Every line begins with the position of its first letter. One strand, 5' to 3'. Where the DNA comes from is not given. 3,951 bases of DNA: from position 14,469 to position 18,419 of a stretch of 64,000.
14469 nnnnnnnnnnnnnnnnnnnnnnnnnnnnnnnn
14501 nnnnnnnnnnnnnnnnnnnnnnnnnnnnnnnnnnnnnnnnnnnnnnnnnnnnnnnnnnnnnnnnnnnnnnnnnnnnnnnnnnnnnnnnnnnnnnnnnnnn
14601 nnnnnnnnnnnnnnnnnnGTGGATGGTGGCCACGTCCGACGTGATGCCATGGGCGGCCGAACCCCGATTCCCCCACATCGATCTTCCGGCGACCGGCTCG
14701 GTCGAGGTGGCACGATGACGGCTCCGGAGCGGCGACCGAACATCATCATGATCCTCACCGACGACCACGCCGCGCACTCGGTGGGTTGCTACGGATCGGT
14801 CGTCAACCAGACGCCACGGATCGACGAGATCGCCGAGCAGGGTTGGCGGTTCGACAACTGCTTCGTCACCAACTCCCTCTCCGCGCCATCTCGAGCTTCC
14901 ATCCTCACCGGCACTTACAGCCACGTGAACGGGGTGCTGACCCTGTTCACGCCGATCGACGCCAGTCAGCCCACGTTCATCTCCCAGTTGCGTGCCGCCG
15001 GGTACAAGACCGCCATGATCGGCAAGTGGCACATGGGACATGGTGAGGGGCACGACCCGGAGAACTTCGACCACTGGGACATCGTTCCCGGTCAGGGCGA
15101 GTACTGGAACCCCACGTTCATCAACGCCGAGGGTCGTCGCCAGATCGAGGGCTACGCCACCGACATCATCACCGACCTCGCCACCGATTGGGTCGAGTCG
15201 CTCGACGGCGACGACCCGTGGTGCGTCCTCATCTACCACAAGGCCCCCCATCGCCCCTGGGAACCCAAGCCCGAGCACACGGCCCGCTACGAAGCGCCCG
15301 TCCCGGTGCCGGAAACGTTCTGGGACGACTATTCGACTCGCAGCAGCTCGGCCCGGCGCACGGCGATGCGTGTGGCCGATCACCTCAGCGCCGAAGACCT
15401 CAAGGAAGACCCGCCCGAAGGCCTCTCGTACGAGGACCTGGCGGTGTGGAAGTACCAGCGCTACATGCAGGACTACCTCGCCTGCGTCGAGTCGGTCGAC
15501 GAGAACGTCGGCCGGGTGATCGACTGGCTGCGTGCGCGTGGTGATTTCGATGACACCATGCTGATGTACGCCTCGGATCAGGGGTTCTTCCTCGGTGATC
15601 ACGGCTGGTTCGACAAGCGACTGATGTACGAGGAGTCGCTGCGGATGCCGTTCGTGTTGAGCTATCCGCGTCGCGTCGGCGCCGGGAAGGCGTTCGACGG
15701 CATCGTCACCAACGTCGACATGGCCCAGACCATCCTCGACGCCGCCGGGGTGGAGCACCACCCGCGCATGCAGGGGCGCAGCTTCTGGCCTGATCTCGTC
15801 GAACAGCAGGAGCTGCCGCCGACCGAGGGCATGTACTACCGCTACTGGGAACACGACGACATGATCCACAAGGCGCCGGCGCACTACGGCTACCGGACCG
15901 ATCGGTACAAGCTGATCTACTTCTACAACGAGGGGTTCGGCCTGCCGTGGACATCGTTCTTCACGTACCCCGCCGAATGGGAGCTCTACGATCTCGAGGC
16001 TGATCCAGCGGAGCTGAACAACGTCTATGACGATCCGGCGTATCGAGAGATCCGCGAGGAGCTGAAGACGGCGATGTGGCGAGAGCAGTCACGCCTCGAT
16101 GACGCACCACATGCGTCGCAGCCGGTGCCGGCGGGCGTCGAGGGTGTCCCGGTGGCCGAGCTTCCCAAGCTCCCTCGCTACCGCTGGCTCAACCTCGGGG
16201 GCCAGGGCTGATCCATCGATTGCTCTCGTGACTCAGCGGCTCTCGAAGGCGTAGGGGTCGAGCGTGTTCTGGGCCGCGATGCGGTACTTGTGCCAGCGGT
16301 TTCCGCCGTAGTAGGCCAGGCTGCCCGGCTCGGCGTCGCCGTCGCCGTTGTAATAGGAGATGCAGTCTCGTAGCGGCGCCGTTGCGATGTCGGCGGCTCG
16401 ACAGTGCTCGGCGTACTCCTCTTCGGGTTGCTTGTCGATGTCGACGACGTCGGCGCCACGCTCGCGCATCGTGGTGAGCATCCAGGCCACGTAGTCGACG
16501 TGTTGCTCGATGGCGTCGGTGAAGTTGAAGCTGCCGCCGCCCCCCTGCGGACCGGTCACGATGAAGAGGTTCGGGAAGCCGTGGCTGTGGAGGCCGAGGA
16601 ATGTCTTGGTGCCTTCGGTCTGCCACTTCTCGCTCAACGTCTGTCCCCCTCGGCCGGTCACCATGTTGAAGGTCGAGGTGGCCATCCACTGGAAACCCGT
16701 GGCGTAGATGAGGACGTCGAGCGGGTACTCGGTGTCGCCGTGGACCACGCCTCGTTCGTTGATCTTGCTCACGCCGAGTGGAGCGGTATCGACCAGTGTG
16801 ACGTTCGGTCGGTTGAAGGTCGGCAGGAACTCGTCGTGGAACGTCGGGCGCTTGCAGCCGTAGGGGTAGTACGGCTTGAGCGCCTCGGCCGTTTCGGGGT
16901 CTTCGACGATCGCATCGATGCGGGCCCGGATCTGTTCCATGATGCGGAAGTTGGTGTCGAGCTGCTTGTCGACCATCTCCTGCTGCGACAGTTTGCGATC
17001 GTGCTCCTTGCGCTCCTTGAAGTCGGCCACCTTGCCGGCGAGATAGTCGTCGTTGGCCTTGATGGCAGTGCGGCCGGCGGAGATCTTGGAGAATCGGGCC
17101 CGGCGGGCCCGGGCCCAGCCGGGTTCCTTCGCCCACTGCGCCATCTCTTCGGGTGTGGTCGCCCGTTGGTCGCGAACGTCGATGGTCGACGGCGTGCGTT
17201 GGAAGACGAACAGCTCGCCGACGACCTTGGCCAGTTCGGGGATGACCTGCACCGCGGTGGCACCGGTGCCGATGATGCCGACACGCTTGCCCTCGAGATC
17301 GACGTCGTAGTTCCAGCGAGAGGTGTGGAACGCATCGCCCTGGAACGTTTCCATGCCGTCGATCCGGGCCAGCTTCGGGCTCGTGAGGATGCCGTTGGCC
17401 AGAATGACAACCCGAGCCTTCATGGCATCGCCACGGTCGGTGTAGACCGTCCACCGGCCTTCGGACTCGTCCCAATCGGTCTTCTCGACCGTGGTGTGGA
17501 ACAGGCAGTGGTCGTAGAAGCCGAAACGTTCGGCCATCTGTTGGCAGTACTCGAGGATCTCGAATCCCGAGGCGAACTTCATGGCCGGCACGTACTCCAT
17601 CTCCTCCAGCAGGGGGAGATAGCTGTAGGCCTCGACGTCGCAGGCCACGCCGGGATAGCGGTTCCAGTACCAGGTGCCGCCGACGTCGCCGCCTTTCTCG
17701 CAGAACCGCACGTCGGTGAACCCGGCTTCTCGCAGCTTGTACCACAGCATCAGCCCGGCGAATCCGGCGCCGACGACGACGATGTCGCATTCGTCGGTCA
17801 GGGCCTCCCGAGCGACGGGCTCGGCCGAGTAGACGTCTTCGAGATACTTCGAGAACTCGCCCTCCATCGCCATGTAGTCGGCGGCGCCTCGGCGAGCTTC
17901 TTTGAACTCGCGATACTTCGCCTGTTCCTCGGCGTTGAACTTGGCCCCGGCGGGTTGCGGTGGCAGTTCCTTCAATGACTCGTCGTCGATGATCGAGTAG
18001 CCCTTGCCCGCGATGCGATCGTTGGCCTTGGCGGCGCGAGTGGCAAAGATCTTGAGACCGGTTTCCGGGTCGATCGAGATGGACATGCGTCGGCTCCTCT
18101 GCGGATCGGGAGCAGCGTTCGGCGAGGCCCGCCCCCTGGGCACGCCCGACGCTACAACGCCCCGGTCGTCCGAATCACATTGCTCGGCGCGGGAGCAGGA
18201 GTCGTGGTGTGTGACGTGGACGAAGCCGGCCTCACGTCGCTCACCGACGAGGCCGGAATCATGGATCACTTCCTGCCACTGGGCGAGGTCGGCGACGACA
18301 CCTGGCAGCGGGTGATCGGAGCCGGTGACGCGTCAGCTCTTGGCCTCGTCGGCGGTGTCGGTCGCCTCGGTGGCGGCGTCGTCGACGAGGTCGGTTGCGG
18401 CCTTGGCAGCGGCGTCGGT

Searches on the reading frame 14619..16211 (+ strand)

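Call 33: search_protein_families(library=pfam, proteins=[window:14619-16211:+], max_evalue=0.001)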
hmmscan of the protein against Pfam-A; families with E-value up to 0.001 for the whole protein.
window:14619-16211:+ (530 aa): 3 families
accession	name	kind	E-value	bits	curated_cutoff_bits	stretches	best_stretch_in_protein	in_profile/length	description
PF00884.28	Sulfatase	-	9.6e-52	176.6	25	1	40-378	1-301/301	Sulfatase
PF16347.10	SGSH_C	-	4.7e-47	160.4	29.3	1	326-490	1-152/154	N-sulphoglucosamine sulphohydrolase, C-terminal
PF01663.27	Phosphodiest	-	1.5e-06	28.5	23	0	63-107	18-63/342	Type I phosphodiesterase / nucleotide pyrophosphatase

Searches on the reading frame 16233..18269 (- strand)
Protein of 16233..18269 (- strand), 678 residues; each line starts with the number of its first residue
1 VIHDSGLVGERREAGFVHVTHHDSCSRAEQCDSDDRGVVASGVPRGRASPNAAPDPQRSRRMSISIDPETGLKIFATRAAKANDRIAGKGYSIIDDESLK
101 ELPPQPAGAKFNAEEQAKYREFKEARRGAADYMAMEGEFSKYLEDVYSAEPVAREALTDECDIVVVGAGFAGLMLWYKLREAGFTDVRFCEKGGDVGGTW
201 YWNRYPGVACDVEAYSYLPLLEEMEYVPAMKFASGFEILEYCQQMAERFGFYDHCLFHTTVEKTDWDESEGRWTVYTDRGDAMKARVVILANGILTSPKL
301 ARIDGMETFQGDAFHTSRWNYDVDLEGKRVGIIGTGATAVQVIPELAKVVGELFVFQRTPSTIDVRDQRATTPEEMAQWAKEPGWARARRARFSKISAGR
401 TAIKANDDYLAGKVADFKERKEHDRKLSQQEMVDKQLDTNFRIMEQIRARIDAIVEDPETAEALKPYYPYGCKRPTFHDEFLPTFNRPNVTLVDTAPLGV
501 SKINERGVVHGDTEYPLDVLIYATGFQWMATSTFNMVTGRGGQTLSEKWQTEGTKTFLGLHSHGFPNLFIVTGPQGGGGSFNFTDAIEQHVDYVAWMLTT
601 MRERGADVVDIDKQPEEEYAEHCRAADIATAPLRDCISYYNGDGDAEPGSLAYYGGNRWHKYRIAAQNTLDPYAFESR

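Call 33: search_protein_families(library=pfam, proteins=[window:16233-18269:-], max_evalue=0.001)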
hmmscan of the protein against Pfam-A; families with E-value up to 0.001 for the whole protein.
window:16233-18269:- (678 aa): 8 families
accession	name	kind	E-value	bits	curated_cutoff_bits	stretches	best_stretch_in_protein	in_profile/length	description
PF00743.25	FMO-like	-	2.7e-14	53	22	1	163-376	4-232/532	Flavin-binding monooxygenase-like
PF13738.12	Pyr_redox_3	-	9.2e-10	38.7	30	1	164-360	1-197/305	Pyridine nucleotide-disulphide oxidoreductase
PF07992.20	Pyr_redox_2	-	1.5e-09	38.1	26.1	1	162-363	2-178/291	Pyridine nucleotide-disulphide oxidoreductase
PF01266.30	DAO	-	4.9e-09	36.6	27.9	1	162-201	1-40/353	FAD dependent oxidoreductase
PF13450.12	NAD_binding_8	-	2.3e-08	34.6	21.9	1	165-217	1-52/68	NAD(P)-binding Rossmann-like domain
PF13434.12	Lys_Orn_oxgnase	-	1.9e-06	27.7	21.3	1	237-349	96-210/339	L-lysine 6-monooxygenase/L-ornithine 5-monooxygenase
PF05834.18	Lycopene_cycl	-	0.00012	21.8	23.4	0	245-324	93-170/380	Lycopene cyclase protein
PF13454.12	NAD_binding_9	-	0.00083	19.8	21.8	0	164-201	1-42/155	FAD-NAD(P)-binding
